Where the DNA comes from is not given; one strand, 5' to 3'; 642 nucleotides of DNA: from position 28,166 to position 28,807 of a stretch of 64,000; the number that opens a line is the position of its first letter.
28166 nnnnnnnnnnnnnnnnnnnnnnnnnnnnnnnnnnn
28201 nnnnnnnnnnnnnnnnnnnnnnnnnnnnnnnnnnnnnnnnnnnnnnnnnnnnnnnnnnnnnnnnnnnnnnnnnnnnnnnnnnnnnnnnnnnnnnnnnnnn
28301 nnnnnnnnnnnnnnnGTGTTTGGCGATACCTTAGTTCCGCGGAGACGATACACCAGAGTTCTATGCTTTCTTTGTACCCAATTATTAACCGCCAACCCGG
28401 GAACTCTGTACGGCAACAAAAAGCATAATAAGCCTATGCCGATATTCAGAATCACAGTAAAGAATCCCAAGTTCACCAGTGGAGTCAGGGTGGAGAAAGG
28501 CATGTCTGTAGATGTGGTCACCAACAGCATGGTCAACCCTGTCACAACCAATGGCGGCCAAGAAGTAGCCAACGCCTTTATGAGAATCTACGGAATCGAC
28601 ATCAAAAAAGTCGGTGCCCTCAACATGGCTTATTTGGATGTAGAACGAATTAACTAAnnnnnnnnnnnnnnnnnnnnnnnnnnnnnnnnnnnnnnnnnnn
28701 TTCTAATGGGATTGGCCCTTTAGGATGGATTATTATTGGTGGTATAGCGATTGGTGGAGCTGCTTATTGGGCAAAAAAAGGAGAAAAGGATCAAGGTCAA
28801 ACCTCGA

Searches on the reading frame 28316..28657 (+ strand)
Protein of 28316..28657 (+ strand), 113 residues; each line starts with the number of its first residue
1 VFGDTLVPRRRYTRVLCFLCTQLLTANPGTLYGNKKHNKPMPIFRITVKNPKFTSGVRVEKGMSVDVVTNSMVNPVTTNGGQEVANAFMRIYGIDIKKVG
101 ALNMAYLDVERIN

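Call 8: search_protein_families(library=pfam, proteins=[window:28316-28657:+], max_evalue=0.01)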
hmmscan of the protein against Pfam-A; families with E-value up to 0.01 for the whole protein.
window:28316-28657:+ (113 aa): 1 family
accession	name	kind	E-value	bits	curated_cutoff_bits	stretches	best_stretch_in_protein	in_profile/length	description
PF19637.4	DUF6140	-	4.5e-34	116.7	27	1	41-109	1-69/69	Family of unknown function (DUF6140)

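Call 53: search_protein_families(library=padloc, proteins=[window:28316-28657:+], max_evalue=0.001)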
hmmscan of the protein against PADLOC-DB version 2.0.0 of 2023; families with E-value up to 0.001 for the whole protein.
window:28316-28657:+ (113 aa): 0 families

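Call 67: search_protein_families(library=phrogs, proteins=[window:28316-28657:+], max_evalue=0.01)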
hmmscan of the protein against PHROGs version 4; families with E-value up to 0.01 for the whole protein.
window:28316-28657:+ (113 aa): 0 families
